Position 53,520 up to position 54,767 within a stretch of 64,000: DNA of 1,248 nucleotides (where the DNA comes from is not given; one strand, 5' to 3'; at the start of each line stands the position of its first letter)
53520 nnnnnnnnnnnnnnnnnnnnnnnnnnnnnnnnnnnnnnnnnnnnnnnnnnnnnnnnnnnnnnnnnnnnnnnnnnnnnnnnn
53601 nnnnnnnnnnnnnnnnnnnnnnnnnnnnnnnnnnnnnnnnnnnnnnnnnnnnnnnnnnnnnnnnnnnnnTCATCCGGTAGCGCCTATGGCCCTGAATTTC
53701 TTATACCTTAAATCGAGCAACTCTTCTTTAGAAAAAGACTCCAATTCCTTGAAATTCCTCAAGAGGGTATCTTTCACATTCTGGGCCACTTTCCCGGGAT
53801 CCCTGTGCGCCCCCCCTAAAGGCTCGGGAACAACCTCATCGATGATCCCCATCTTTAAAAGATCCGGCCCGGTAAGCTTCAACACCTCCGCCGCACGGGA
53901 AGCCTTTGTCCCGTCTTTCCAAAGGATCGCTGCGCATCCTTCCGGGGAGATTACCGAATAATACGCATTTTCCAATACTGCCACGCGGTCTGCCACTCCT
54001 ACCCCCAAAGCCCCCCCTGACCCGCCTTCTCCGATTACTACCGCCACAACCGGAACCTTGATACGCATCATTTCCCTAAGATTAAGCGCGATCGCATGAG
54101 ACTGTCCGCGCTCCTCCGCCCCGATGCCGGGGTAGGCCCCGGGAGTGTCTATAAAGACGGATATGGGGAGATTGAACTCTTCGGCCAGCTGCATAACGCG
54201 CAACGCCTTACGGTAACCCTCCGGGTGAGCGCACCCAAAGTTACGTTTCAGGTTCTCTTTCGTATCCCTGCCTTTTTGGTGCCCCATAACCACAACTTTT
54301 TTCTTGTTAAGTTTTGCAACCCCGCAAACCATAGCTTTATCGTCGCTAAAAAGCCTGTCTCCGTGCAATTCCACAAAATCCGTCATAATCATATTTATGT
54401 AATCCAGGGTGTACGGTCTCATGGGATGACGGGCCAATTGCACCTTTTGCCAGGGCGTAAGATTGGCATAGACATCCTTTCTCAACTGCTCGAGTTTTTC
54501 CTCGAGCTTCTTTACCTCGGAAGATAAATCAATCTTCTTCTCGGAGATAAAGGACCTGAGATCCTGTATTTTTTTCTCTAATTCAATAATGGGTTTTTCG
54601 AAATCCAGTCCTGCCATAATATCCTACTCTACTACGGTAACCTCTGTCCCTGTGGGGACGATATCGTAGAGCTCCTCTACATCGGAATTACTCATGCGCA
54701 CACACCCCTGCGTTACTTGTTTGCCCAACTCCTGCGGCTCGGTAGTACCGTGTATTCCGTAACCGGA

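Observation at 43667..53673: Complete type II polyketide synthase cluster with non-standard accessory enzymes, apparently under PadR control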

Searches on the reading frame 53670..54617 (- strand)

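Call 4: search_protein_families(library=pfam, proteins=[window:53670-54617:-], max_evalue=0.01)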
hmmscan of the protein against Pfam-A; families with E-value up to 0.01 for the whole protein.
window:53670-54617:- (315 aa): 3 families
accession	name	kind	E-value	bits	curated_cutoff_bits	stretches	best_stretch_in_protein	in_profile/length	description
PF03255.19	ACCA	-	2.7e-150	500.2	23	1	4-312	2-310/310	Acetyl co-enzyme A carboxylase carboxyltransferase-like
PF01039.27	Carboxyl_trans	-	8.9e-18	64.6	22.3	1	94-241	282-425/493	Carboxyl transferase domain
PF00378.25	ECH_1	-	0.00049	20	27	1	174-265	75-176/251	Enoyl-CoA hydratase/isomerase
